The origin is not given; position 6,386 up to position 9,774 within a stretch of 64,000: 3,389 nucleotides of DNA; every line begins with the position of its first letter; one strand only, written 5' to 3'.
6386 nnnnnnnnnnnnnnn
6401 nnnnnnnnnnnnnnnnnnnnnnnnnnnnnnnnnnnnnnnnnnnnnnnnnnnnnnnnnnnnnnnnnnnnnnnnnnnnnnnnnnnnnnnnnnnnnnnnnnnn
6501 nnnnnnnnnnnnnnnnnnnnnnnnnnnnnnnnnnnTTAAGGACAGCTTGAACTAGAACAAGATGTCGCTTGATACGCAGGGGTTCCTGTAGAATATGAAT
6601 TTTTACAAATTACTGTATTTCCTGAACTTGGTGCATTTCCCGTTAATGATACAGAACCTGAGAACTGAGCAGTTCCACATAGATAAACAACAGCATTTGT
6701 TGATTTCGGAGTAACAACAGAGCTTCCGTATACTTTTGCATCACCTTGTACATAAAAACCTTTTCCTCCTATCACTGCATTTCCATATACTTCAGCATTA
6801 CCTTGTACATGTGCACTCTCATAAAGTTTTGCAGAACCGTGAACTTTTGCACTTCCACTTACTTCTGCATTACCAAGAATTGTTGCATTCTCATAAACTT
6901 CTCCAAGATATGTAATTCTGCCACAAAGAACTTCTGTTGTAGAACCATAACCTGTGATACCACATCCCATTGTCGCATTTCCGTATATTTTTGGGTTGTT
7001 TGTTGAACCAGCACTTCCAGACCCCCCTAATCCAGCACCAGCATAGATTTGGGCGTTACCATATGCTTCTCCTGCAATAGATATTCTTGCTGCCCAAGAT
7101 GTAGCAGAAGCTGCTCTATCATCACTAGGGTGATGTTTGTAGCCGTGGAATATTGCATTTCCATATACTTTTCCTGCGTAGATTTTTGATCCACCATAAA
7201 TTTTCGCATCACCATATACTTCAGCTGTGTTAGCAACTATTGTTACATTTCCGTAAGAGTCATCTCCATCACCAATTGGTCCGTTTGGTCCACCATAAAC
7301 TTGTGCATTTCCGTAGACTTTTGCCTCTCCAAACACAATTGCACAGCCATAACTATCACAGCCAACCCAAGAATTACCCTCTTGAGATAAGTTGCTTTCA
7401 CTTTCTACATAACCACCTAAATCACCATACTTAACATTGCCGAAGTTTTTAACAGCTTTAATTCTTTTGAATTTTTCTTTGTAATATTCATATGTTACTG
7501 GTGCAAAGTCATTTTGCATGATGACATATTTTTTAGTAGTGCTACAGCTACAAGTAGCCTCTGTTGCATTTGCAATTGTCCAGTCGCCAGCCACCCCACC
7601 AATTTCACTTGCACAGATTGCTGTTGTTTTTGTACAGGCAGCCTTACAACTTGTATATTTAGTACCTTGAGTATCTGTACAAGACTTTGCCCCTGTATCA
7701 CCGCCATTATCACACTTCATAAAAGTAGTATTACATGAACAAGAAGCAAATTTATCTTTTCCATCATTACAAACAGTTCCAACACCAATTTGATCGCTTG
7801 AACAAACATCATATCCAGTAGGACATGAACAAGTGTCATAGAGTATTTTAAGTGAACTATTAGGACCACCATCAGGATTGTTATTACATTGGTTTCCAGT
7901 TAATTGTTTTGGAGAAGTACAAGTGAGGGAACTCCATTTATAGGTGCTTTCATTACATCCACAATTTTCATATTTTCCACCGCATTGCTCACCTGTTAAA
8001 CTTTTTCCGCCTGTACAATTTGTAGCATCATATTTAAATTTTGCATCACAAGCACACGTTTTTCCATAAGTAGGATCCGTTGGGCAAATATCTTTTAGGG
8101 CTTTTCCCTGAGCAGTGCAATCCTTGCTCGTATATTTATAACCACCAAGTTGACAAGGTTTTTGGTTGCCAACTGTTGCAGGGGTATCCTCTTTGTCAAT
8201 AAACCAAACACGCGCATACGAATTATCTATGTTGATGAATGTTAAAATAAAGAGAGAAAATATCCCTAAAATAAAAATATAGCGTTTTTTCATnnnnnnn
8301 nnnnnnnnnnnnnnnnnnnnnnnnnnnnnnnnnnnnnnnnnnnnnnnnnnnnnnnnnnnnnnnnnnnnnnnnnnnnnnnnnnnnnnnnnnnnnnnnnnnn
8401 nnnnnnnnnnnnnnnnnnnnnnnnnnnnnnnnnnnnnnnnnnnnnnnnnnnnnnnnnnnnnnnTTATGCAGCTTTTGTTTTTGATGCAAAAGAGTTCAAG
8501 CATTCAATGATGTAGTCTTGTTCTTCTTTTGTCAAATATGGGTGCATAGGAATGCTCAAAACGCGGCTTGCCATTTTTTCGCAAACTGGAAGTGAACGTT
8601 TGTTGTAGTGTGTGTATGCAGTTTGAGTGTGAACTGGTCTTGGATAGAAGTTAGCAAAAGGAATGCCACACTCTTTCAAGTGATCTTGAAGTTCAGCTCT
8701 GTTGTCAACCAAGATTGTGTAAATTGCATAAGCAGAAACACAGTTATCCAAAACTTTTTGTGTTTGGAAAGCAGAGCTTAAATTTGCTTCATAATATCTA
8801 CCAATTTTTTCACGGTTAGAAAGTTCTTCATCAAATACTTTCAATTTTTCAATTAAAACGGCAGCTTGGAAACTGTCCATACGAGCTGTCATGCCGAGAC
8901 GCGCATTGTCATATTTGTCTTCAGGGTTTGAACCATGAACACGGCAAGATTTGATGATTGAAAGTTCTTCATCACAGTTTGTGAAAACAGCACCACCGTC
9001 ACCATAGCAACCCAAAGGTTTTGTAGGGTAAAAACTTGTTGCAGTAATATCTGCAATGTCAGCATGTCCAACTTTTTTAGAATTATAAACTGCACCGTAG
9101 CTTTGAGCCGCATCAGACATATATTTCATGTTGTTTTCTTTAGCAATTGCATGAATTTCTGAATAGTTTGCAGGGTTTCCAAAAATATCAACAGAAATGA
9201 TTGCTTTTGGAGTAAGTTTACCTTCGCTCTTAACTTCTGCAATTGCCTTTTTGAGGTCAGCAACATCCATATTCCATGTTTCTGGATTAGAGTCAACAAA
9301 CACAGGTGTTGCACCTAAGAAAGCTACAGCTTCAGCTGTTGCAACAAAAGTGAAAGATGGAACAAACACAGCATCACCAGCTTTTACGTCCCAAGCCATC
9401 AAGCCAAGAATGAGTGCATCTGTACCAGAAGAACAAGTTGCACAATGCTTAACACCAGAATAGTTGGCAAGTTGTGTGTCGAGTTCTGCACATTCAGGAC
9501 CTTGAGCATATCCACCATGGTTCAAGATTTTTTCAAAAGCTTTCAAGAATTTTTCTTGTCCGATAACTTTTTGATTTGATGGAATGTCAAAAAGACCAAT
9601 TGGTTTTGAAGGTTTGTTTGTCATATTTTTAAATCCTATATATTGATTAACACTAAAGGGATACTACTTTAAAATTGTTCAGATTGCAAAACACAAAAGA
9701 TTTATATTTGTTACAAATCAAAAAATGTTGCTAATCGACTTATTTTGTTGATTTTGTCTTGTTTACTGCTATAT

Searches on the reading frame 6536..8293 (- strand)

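Call 76: search_protein_families(library=ncbifam, proteins=[window:6536-8293:-], max_evalue=1e-10)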
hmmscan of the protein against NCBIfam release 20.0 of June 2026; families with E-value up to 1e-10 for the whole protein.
window:6536-8293:- (585 aa): 1 family
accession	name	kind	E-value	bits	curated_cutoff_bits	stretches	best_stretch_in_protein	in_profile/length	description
NF040481.1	YdcK_fam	equivalog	9e-16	57.7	350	1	274-555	25-288/326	YdcK family protein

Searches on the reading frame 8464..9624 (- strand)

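Call 76: search_protein_families(library=ncbifam, proteins=[window:8464-9624:-], max_evalue=1e-10)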
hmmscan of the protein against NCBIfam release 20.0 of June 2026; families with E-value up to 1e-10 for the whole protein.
window:8464-9624:- (386 aa): 7 families
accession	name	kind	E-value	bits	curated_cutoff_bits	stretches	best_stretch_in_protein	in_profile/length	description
TIGR03588.1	PseC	equivalog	5.2e-67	226.4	423.5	1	18-378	6-378/380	UDP-4-amino-4,6-dideoxy-N-acetyl-beta-L-altrosamine transaminase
TIGR04181.1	NHT_00031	hypoth_equivalog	7.7e-54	182.9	420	1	45-359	32-357/359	LegC family aminotransferase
NF008687.0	PRK11706.1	equivalog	6.7e-46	156.7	375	1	46-379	34-373/375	dTDP-4-amino-4,6-dideoxygalactose transaminase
TIGR04427.1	PLP_DesI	equivalog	1.1e-44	153.2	650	1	21-375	29-378/390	dTDP-4-dehydro-6-deoxyglucose aminotransferase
NF008658.2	PRK11658.1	equivalog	1.3e-42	145.8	631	1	19-380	10-377/379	UDP-4-amino-4-deoxy-L-arabinose aminotransferase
TIGR02379.1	ECA_wecE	subfamily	7.3e-35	120.4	434.85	1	40-379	28-374/376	dTDP-4-amino-4,6-dideoxy-D-glucose transaminase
NF011936.0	PRK15407.1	equivalog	8.3e-32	110.4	423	1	13-231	36-251/440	lipopolysaccharide biosynthesis protein RfbH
